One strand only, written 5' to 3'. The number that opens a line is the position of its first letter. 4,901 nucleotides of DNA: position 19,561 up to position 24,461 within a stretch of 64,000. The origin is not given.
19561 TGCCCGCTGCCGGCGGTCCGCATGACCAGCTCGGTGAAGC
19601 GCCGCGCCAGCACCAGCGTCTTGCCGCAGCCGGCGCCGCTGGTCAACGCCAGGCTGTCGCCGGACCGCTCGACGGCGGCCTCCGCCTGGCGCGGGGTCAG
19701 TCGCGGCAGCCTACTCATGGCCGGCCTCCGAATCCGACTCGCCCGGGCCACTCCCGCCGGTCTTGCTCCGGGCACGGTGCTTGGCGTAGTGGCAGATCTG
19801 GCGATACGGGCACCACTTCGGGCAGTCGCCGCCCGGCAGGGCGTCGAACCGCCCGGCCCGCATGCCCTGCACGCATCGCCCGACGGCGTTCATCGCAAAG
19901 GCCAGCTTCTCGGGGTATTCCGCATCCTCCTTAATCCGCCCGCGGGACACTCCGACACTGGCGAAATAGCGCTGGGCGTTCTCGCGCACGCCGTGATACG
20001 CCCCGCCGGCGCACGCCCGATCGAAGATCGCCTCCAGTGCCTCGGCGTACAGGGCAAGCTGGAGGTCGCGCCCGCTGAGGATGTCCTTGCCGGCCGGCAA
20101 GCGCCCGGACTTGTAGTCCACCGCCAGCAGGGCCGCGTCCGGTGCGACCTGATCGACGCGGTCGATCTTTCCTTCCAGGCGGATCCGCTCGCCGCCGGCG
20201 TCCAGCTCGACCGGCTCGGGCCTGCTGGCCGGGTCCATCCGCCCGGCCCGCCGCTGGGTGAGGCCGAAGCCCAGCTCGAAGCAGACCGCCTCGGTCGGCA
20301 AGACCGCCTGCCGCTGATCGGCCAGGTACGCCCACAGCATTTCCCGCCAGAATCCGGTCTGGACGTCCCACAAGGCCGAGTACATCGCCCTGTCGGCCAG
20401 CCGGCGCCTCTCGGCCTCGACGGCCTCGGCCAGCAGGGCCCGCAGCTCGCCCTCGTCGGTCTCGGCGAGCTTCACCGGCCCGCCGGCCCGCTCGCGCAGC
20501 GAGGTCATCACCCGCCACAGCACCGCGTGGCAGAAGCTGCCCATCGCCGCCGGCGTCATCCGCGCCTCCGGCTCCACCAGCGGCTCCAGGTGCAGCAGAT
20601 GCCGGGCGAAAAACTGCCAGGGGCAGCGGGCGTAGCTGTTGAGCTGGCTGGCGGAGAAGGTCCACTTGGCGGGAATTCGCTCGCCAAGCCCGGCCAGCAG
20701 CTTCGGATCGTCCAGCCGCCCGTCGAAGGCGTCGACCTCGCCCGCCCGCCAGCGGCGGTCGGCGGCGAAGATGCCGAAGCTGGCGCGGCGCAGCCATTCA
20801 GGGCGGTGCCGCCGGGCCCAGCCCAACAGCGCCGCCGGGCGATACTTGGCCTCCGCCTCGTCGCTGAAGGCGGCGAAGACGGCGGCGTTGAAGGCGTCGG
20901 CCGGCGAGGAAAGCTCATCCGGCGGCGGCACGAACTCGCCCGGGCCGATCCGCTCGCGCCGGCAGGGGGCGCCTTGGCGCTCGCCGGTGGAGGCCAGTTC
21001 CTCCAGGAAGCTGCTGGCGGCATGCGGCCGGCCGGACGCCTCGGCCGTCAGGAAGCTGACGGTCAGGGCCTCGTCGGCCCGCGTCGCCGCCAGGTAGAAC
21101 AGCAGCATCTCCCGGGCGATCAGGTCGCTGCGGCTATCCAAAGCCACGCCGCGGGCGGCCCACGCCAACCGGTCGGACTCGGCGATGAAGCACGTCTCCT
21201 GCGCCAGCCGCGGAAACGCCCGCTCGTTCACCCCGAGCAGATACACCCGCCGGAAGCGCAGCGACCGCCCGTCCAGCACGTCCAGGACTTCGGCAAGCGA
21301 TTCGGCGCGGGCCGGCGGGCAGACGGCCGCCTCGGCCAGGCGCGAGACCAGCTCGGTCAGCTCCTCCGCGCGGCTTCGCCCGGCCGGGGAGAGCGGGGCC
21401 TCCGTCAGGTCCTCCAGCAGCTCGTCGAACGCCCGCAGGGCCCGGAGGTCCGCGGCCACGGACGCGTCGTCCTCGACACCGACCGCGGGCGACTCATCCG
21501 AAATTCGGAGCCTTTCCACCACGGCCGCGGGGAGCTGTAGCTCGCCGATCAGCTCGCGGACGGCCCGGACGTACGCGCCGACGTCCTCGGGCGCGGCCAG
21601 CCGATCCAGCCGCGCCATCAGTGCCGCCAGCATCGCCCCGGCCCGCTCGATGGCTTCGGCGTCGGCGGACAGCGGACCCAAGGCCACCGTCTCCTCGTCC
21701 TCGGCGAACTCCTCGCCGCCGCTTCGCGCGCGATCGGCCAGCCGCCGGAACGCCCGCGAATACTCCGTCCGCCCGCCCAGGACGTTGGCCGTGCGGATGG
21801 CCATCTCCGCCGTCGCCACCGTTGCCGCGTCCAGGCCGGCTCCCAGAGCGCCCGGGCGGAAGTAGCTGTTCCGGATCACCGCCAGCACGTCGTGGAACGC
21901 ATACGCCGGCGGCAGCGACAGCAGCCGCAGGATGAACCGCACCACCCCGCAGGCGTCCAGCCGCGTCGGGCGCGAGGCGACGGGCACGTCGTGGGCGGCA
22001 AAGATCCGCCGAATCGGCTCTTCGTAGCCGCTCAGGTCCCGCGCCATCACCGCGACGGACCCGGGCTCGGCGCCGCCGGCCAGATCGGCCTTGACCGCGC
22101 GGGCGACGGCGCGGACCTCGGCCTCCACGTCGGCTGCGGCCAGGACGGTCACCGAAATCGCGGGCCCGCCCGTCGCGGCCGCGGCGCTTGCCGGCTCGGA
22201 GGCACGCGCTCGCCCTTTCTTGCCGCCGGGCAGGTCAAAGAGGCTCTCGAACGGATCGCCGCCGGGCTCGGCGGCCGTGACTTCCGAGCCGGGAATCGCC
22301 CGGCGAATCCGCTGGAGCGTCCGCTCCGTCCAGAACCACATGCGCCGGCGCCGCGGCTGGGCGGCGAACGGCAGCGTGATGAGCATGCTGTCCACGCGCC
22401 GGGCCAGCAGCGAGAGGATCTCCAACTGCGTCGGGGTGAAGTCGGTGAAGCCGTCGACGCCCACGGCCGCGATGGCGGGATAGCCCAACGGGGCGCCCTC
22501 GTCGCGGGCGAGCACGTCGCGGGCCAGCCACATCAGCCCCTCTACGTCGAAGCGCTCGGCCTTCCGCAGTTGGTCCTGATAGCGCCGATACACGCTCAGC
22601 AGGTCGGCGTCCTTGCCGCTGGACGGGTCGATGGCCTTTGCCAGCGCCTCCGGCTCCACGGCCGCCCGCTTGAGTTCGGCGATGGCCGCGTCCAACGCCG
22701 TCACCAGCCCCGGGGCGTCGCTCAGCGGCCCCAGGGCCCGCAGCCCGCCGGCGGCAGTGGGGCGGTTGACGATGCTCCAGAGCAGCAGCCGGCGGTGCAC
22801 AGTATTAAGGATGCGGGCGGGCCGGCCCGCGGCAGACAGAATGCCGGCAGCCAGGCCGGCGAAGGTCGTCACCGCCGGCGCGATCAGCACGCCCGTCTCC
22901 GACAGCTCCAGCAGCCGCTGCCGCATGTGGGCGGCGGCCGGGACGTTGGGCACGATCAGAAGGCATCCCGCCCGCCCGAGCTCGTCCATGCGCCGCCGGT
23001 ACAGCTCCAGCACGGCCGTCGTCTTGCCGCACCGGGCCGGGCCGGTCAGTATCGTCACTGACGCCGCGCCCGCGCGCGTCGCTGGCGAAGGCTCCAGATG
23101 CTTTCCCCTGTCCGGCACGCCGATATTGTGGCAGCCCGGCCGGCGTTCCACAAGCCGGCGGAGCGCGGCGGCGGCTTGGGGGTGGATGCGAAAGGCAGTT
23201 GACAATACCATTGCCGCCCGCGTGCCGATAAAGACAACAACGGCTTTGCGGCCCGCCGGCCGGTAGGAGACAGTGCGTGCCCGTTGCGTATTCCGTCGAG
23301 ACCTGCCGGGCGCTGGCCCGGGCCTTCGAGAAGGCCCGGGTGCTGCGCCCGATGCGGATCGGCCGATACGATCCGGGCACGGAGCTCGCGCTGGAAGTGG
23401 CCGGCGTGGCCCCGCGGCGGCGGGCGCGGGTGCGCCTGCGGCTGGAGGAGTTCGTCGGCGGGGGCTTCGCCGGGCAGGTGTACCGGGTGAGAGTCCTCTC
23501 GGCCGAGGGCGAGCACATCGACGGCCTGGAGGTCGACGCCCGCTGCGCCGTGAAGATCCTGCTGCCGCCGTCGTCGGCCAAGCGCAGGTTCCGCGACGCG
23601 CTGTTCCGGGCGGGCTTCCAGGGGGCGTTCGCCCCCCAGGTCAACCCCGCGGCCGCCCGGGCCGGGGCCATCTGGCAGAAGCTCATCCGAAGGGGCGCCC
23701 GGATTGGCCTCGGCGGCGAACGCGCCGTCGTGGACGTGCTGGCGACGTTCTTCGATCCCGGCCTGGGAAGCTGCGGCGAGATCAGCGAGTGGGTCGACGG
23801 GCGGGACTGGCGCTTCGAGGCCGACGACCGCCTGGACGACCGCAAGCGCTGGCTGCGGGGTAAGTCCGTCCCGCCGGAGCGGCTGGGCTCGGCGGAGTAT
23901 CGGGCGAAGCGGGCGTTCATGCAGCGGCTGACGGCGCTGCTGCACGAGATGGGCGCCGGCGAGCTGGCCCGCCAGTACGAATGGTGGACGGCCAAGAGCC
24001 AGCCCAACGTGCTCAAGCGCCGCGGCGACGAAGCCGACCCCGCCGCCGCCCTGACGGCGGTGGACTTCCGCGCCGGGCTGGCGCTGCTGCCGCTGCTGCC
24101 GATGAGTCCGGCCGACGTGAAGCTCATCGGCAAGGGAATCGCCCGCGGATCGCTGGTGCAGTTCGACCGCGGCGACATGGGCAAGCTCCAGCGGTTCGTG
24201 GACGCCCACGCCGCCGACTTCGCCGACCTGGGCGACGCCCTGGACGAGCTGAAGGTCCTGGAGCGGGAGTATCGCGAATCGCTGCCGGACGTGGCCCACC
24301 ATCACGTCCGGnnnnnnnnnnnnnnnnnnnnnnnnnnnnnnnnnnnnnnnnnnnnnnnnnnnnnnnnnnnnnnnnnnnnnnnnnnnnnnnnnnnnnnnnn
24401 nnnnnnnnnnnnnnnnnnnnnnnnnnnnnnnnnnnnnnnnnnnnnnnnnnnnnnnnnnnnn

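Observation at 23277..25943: UbiB/ABC1-like kinase-fold domain with altered catalytic loop fused to a large polytopic membrane domain, next to phospholipid-synthesis genes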

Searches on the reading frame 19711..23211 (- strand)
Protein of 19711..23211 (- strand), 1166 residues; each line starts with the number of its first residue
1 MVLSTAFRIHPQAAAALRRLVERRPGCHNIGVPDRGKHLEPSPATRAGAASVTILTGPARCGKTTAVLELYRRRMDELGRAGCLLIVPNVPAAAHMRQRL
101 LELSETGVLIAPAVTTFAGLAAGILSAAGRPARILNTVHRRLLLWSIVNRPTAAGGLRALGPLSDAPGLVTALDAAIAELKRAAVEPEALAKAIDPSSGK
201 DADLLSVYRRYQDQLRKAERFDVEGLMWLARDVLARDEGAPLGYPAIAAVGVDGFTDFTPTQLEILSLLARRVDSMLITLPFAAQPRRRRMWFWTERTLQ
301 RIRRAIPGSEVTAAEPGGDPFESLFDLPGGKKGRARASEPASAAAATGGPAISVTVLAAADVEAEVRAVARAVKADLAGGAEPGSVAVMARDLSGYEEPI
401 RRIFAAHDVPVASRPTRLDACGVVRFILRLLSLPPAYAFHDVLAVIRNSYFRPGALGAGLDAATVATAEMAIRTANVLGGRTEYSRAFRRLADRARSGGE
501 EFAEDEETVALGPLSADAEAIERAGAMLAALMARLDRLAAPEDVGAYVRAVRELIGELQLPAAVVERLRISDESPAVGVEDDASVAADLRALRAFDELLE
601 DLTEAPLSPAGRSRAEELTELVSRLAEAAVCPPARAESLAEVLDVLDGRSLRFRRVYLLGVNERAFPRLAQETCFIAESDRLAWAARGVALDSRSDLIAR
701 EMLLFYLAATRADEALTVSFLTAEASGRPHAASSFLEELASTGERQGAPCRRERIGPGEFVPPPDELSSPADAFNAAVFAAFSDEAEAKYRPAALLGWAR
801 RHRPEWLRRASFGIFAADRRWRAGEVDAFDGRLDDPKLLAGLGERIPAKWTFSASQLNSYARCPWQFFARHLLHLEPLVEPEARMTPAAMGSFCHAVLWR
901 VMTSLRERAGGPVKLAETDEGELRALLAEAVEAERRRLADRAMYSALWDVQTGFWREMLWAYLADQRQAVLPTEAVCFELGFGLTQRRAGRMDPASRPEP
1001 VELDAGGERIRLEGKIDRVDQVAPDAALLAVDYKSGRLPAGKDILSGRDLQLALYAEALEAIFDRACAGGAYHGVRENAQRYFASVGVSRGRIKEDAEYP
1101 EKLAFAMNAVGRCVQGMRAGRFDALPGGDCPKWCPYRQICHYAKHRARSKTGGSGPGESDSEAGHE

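Call 3: search_protein_families(library=pfam, proteins=[window:19711-23211:-], max_evalue=1)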
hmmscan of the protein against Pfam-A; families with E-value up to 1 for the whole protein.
window:19711-23211:- (1166 aa): 7 families
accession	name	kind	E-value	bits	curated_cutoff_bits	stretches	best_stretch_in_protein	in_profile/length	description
PF12705.13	PDDEXK_1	-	6.1e-36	125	22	1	851-1141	1-247/247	PD-(D/E)XK nuclease superfamily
PF21445.3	ADDB_N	-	7.9e-22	78.2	26.6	1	55-310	2-266/290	ADDB, N-terminal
PF00580.27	UvrD-helicase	-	8.4e-09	35.9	23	1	59-275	22-241/271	UvrD/REP helicase N-terminal domain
PF13361.12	UvrD_C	-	4.6e-05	23.4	25.6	1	651-720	298-347/350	UvrD-like helicase C-terminal domain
PF13245.12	AAA_19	-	0.0062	17.2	25.1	1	48-114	9-65/134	AAA domain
PF13401.12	AAA_22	-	0.053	14.3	27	1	50-100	5-54/130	AAA domain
PF13173.12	AAA_14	-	0.16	12.5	27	1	52-75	4-27/129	AAA domain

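Call 4: search_protein_families(library=ncbifam, proteins=[window:19711-23211:-], max_evalue=1)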
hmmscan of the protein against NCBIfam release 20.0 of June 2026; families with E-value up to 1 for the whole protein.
window:19711-23211:- (1166 aa): 8 families
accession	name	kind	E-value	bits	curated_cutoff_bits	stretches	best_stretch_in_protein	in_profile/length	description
TIGR02773.1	addB_Gpos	equivalog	3.8e-41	140.7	903.7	3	52-411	3-364/1159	helicase-exonuclease AddAB subunit AddB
TIGR03623.1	TIGR03623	subfamily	7.6e-25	87.3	299.6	4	1009-1086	734-806/876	probable DNA repair protein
TIGR02786.1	addB_alphas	equivalog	1.7e-11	43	486.5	1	852-1060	752-928/1024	double-strand break repair protein AddB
TIGR02774.1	rexB_recomb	equivalog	1.9e-09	36.5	718.35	1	1002-1062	870-930/1076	ATP-dependent nuclease subunit B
TIGR01450.1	recC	equivalog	0.0072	14.3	582.9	1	649-742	649-735/1063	exodeoxyribonuclease V subunit gamma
TIGR01074.1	rep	equivalog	0.0087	14.3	951.45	1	169-271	130-231/668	DNA helicase Rep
TIGR01073.1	pcrA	equivalog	0.0097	14.3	911.2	1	174-276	138-239/725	DNA helicase PcrA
NF008743.0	PRK11773.1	equivalog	0.037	12.4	965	0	200-278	166-245/720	DNA helicase II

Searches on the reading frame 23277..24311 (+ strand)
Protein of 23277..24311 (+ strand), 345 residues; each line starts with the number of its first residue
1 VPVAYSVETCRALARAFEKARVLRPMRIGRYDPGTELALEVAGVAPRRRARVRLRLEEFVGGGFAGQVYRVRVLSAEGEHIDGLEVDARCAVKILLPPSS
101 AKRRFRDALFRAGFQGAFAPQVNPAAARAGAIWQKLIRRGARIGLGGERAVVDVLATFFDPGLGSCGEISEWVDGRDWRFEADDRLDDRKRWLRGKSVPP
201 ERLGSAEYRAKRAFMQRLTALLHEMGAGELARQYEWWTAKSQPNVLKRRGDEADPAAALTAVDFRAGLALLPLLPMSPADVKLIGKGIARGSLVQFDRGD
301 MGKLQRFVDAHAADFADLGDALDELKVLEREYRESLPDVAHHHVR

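Call 49: search_protein_families(library=pfam, proteins=[window:23277-24311:+], max_evalue=10)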
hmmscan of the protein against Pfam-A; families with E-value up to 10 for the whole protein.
window:23277-24311:+ (345 aa): 1 family
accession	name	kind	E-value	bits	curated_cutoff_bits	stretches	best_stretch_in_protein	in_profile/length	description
PF23536.1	TraK_C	-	0.058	14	28.5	0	49-78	46-74/110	TraK C-terminal domain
